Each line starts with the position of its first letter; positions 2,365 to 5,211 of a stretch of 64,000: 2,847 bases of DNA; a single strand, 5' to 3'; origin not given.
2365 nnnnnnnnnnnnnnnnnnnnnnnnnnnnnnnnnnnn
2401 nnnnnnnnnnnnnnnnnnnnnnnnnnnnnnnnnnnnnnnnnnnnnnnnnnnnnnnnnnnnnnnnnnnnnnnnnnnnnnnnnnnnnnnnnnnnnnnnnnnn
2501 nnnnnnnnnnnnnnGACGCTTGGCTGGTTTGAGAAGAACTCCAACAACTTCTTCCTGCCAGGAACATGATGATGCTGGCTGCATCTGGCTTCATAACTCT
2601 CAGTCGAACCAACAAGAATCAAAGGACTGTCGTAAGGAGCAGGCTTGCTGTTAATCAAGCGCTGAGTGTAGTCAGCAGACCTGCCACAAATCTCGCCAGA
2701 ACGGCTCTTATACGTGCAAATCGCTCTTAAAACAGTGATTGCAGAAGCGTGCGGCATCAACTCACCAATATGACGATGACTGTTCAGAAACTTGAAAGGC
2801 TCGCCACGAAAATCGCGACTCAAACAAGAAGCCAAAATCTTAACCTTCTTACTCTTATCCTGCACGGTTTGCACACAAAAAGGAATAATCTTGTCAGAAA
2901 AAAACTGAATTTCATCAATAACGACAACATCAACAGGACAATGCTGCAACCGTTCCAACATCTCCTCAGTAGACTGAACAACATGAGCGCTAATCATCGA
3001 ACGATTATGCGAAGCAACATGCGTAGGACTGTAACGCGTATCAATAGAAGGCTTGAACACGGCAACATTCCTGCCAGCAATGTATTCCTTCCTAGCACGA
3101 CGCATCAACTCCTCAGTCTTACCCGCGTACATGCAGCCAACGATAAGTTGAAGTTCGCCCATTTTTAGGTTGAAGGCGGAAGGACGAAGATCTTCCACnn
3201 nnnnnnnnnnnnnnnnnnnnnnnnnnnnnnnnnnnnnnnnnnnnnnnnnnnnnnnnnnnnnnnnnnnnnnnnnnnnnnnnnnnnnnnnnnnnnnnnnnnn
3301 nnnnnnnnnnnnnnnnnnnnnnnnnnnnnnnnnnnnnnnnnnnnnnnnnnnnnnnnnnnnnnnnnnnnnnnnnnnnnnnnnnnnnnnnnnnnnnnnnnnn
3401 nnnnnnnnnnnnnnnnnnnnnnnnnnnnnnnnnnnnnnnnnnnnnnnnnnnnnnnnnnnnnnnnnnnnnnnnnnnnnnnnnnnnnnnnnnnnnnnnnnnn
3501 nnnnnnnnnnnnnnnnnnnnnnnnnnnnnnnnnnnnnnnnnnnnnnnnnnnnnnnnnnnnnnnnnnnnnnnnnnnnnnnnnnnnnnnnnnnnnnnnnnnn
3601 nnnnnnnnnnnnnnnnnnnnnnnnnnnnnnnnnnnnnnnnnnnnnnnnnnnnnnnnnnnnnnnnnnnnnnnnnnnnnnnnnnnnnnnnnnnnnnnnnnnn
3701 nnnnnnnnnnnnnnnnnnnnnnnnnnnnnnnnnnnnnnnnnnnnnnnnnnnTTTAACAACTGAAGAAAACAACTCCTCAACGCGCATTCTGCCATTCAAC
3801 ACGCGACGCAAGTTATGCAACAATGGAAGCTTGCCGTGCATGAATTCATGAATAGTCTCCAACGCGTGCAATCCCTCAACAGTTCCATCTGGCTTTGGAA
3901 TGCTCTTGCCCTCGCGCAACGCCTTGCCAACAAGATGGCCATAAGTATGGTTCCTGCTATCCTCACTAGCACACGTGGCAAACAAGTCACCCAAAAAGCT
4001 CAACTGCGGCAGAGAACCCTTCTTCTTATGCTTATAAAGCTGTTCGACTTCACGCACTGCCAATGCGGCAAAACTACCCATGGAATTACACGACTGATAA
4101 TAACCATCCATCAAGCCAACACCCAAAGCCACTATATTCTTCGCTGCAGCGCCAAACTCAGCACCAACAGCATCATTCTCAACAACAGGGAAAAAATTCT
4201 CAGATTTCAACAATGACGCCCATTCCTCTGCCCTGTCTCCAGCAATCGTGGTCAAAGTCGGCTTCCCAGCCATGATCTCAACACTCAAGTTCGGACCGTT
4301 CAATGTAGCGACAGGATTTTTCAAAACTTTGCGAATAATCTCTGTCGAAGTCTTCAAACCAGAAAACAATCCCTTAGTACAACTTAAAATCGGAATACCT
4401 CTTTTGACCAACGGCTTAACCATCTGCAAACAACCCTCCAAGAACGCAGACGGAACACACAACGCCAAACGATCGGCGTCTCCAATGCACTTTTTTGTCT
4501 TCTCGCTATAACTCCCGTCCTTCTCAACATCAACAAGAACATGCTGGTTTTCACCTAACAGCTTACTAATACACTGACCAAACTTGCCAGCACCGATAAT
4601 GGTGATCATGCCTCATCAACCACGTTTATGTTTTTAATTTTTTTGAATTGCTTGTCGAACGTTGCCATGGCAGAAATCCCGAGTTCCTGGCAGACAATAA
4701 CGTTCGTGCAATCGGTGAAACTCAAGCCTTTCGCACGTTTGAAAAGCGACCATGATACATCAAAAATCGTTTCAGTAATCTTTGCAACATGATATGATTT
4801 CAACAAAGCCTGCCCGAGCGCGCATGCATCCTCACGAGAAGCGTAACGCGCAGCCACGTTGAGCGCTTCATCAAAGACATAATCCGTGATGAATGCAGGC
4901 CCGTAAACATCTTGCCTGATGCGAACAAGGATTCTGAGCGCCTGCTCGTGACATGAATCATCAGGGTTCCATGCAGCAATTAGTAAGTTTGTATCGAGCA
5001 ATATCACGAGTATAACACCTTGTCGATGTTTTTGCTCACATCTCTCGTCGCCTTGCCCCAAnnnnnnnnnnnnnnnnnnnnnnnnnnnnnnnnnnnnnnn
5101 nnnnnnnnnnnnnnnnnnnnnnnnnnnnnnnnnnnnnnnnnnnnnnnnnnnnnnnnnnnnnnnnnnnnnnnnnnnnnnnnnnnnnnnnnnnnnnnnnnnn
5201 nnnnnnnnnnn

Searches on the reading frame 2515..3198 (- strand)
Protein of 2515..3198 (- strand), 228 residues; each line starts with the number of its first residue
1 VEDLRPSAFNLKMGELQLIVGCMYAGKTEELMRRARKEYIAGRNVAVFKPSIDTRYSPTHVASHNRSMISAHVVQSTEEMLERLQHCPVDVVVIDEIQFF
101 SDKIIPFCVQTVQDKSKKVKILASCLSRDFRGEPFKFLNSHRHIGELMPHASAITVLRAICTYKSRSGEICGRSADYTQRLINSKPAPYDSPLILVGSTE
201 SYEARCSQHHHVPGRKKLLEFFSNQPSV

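Call 73: search_protein_families(library=pfam, proteins=[window:2515-3198:-], max_evalue=0.001)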
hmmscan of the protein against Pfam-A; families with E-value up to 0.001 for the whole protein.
window:2515-3198:- (228 aa): 1 family
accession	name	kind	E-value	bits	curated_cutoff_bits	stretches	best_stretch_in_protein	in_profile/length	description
PF00265.24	TK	-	3e-37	128.6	20.6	1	14-210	1-176/176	Thymidine kinase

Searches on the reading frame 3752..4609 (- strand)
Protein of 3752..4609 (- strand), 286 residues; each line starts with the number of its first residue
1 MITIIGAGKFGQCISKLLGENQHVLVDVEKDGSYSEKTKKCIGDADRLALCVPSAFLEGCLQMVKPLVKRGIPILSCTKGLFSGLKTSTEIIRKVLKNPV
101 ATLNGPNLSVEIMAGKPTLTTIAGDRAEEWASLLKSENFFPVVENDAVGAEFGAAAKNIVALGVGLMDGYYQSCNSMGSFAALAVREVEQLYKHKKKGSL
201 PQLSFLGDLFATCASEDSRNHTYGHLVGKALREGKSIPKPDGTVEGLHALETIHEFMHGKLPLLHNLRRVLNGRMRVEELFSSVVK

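Call 73: search_protein_families(library=pfam, proteins=[window:3752-4609:-], max_evalue=0.001)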
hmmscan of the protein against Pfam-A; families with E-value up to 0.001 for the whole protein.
window:3752-4609:- (286 aa): 3 families
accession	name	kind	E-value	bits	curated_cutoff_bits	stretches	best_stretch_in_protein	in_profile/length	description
PF07479.19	NAD_Gly3P_dh_C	-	4.5e-24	85.7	25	1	146-281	1-141/142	NAD-dependent glycerol-3-phosphate dehydrogenase C-terminus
PF01210.29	NAD_Gly3P_dh_N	-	1.4e-18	67.8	23.1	1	37-126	62-154/158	NAD-dependent glycerol-3-phosphate dehydrogenase N-terminus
PF20618.3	GPD_NAD_C_bact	-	6.1e-09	36.8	27.6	1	206-261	3-60/66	Bacterial GPD, NAD-dependent C-terminal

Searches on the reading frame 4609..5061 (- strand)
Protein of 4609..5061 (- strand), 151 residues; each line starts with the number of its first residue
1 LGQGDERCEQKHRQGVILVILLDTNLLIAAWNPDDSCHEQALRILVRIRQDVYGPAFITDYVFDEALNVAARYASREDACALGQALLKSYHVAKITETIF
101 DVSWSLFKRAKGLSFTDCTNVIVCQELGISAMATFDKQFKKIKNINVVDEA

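Call 73: search_protein_families(library=pfam, proteins=[window:4609-5061:-], max_evalue=0.001)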
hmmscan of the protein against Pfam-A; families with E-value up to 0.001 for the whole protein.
window:4609-5061:- (151 aa): 1 family
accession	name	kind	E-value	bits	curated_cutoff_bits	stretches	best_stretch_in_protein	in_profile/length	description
PF01850.27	PIN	-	7.2e-13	49.6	23.6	1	20-143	1-118/120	PIN domain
